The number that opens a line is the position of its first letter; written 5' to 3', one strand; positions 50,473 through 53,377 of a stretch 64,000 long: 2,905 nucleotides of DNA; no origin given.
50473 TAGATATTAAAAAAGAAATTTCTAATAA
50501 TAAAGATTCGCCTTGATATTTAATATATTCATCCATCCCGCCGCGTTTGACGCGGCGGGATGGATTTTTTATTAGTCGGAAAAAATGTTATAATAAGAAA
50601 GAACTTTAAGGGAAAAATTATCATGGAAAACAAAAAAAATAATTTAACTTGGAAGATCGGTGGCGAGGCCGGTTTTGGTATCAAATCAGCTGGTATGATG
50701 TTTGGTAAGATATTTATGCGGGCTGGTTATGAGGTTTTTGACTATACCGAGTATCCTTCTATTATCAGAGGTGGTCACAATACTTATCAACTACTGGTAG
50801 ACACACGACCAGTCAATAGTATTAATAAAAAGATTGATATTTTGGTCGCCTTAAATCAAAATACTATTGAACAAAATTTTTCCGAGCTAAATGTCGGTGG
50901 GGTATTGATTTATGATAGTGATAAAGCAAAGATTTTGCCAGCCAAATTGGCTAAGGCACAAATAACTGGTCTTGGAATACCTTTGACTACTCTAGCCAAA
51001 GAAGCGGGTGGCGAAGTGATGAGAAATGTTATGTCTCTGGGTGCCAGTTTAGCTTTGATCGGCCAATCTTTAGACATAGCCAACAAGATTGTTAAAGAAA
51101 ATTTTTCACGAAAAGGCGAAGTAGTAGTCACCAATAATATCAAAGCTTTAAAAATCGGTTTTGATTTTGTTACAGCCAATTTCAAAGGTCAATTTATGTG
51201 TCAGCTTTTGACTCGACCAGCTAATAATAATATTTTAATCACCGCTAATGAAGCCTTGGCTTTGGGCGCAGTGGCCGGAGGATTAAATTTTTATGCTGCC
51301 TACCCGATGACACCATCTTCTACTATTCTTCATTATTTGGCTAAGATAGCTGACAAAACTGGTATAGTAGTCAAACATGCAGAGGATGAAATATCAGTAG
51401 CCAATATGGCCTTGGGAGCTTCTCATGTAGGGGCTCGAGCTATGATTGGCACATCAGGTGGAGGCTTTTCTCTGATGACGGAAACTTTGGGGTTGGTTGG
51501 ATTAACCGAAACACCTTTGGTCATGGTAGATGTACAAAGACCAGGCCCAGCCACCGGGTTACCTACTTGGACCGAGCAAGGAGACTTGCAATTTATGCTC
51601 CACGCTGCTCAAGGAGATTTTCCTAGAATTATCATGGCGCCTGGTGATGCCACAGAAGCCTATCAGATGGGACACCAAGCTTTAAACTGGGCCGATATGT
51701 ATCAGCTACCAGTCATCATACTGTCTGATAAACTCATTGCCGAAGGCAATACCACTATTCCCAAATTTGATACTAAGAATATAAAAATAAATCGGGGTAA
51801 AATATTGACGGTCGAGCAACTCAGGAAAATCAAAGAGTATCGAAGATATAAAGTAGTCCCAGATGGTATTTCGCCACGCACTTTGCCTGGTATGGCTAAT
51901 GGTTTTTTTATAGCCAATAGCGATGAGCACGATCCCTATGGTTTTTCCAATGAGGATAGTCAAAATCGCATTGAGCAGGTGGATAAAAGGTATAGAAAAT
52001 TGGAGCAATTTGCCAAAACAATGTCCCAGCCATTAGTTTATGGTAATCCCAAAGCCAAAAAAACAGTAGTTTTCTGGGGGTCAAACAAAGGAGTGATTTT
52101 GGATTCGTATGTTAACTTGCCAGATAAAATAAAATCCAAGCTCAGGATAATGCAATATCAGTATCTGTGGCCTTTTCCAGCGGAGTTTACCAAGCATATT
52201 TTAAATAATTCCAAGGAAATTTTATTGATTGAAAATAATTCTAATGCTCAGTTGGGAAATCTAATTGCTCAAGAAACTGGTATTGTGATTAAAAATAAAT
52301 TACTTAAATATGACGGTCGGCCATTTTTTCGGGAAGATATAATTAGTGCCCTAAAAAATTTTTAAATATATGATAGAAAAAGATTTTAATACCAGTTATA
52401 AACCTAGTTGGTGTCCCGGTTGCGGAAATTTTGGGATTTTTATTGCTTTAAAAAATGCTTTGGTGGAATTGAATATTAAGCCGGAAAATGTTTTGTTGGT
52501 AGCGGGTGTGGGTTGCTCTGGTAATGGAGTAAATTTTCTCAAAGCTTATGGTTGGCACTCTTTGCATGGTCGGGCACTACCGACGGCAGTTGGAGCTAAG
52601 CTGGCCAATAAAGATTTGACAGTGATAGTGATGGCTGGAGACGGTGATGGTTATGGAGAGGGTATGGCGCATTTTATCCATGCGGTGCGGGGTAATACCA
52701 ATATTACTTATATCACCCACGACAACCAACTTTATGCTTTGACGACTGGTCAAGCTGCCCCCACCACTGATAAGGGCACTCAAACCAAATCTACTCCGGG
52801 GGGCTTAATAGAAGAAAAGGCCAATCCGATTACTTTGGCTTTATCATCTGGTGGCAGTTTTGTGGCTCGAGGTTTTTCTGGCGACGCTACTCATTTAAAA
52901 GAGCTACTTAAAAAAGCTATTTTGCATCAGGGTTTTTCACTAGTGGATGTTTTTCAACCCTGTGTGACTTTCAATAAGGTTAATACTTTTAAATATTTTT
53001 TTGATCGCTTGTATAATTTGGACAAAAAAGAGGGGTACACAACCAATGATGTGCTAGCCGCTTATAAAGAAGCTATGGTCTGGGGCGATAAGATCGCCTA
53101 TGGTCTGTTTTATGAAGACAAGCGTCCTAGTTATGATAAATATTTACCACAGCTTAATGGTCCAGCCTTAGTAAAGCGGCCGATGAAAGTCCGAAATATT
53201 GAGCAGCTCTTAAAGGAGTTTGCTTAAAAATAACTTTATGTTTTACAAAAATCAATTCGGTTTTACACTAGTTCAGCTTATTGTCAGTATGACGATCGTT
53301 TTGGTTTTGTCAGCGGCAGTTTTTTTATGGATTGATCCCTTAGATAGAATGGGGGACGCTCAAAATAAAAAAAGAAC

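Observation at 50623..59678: Operon-like array: KorAB oxidoreductase, then Cys-rich pilin, then 1178-aa surface protein, then sensor histidine kinase, then MFS-like protein, all co-directional with gaps of about 100 bp or less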

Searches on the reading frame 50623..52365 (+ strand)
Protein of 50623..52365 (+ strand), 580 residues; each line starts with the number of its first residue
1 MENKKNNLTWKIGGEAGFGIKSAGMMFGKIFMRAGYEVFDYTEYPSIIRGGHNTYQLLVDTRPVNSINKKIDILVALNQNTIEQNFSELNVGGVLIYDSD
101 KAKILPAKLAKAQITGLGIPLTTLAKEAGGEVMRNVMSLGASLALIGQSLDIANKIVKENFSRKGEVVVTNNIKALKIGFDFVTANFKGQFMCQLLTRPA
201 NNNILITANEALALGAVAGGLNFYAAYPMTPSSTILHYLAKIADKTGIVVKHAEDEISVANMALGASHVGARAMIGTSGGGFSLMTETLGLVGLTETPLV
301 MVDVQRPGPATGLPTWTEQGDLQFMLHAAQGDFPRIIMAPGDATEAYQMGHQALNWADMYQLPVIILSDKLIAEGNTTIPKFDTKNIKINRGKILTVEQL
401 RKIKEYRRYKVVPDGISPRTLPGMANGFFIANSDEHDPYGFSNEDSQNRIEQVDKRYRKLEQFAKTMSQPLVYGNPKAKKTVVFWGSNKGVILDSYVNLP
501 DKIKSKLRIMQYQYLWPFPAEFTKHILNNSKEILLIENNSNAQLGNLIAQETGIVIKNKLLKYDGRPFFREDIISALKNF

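Call 3: search_protein_families(library=pfam, proteins=[window:50623-52365:+], max_evalue=0.01)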
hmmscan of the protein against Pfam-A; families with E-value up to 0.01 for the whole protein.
window:50623-52365:+ (580 aa): 3 families
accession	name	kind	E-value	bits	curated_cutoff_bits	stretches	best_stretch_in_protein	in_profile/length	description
PF01855.24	POR_N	-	4.4e-53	180.8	27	1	215-454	2-230/231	Pyruvate flavodoxin/ferredoxin oxidoreductase, thiamine diP-bdg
PF01558.24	POR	-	1.4e-34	120.2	27.4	1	17-180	2-172/173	Pyruvate ferredoxin/flavodoxin oxidoreductase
PF17147.9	PFOR_II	-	0.0022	18.7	27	1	504-555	26-77/102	Pyruvate:ferredoxin oxidoreductase core domain II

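Call 4: search_protein_families(library=ncbifam, proteins=[window:50623-52365:+], max_evalue=0.01)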
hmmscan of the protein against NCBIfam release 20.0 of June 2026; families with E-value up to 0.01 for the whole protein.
window:50623-52365:+ (580 aa): 18 families
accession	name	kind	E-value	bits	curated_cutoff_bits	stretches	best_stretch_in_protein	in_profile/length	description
TIGR03710.1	OAFO_sf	subfamily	2.3e-188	627.3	482.75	1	8-576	2-560/561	2-oxoacid:acceptor oxidoreductase subunit alpha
NF041170.1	Oxoac_fdxalpha_Archa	equivalog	6.8e-137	457.5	800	2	132-579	167-621/636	2-oxoacid:ferredoxin oxidoreductase subunit alpha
NF006412.0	PRK08659.1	equivalog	4.2e-65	220.4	411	1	202-578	4-374/378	2-oxoacid:acceptor oxidoreductase subunit alpha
NF007206.0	PRK09627.1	equivalog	9.5e-59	199.2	579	1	203-579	3-374/375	2-oxoglutarate synthase subunit alpha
NF005507.0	PRK07119.1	subfamily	2.2e-44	151.7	399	1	202-374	3-175/352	3-methyl-2-oxobutanoate dehydrogenase subunit VorB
TIGR03336.1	IOR_alpha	equivalog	2.6e-17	62.4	650.9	1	205-376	4-169/595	indolepyruvate ferredoxin oxidoreductase subunit alpha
NF040682.1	PorA_Arch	equivalog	4.7e-15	55.4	550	1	205-319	5-120/387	pyruvate synthase subunit PorA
NF006232.0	PRK08366.1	equivalog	8.2e-15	54.3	646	1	205-372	9-172/394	2-ketoisovalerate ferredoxin oxidoreductase subunit alpha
NF006211.0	PRK08338.1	equivalog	1e-10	41.4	239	1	12-181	5-166/170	2-oxoacid:ferredoxin oxidoreductase subunit gamma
NF006275.0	PRK08441.1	equivalog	2e-09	37.2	216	1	11-183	6-178/185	2-oxoglutarate-acceptor oxidoreductase subunit OorC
NF045764.1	PhenlGlyoxDHPadG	equivalog_domain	3e-09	35.9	700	1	204-308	3-109/398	NADH-dependent phenylglyoxylate dehydrogenase subunit alpha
NF005324.0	PRK06853.1-4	equivalog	9.2e-09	35.4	222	1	117-186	123-192/196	indolepyruvate oxidoreductase subunit beta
NF006323.0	PRK08537.1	equivalog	2.4e-08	33.5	235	1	11-183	6-178/181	2-oxoacid:ferredoxin oxidoreductase subunit gamma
NF006233.0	PRK08367.1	equivalog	3.5e-08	32.7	625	1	205-304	6-107/394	pyruvate ferredoxin oxidoreductase subunit alpha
NF007201.0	PRK09622.1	equivalog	6e-08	32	590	1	221-372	28-177/405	2-oxoacid:ferredoxin oxidoreductase subunit alpha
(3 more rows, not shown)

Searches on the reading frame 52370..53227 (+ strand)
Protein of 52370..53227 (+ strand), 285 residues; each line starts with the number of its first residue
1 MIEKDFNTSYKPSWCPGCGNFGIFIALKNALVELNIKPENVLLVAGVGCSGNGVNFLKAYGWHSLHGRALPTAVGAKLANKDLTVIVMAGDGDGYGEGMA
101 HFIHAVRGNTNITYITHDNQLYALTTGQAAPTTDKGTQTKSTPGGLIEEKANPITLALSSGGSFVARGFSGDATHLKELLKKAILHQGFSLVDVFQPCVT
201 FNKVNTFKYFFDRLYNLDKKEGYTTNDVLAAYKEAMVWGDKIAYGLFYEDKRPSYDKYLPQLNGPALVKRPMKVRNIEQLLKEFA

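Call 3: search_protein_families(library=pfam, proteins=[window:52370-53227:+], max_evalue=0.01)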
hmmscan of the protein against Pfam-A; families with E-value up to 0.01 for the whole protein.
window:52370-53227:+ (285 aa): 2 families
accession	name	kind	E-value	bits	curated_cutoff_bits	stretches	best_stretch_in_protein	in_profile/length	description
PF02775.26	TPP_enzyme_C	-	5.8e-29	101.3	21.9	1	55-194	20-151/151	Thiamine pyrophosphate enzyme, C-terminal TPP binding domain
PF12367.13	PFO_beta_C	-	1.7e-19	70.1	24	1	198-262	1-64/66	Pyruvate ferredoxin oxidoreductase beta subunit C terminal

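Call 4: search_protein_families(library=ncbifam, proteins=[window:52370-53227:+], max_evalue=0.01)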
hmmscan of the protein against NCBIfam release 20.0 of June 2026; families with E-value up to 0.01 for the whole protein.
window:52370-53227:+ (285 aa): 37 families (the best 25 are shown)
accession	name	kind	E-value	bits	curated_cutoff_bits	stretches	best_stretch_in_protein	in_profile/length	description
NF008820.0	PRK11866.1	equivalog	3.2e-112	374.6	402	1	3-281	6-284/287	2-oxoacid ferredoxin oxidoreductase subunit beta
TIGR02177.1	PorB_KorB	subfamily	4.1e-101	338.2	261.9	1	13-271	2-272/286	2-oxoacid:acceptor oxidoreductase, beta subunit, pyruvate/2-ketoisovalerate family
NF041171.1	Oxoac_fdxbeta_Archa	equivalog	5.2e-89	298.4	423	1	13-263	4-264/296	2-oxoacid:ferredoxin oxidoreductase subunit beta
NF008821.0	PRK11869.1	equivalog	7.6e-86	287.5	438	1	9-282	11-282/286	2-oxoacid ferredoxin oxidoreductase subunit beta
NF007207.0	PRK09628.1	equivalog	3.3e-45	154.9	364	1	13-199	17-203/277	2-oxoglutarate ferredoxin oxidoreductase subunit beta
TIGR03336.1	IOR_alpha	equivalog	9.5e-15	53.9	650.9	1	12-205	356-538/595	indolepyruvate ferredoxin oxidoreductase subunit alpha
NF008818.0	PRK11864.1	subfamily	4.3e-13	49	405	1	78-201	88-211/300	3-methyl-2-oxobutanoate dehydrogenase subunit beta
NF008819.1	PRK11865.1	equivalog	1.6e-12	47.3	405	1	39-200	39-214/300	pyruvate synthase subunit PorB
NF045792.1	OxalOxredbeta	equivalog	1.5e-08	34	590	1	77-147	96-166/311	oxalate oxidoreductase subunit beta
NF045766.1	PhenlGlyoxDHPadI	equivalog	4.3e-07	29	700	1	80-204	229-360/443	NADH-dependent phenylglyoxylate dehydrogenase subunit beta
NF004772.0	PRK06112.1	subfamily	1.4e-06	26.9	673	1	47-207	421-570/578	acetolactate synthase catalytic subunit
NF006203.0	PRK08327.1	equivalog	2e-06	26.6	456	1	66-184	434-552/571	thiamine pyrophosphate-requiring protein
NF005713.0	PRK07525.1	subfamily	5.4e-06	25.1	620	1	66-120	437-490/592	sulfoacetaldehyde acetyltransferase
TIGR02176.1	pyruv_ox_red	equivalog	2.6e-05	22.3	911.35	1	85-200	956-1072/1167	pyruvate:ferredoxin (flavodoxin) oxidoreductase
NF004813.0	PRK06163.1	equivalog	4.8e-05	23.1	240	1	67-134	60-127/202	hypothetical protein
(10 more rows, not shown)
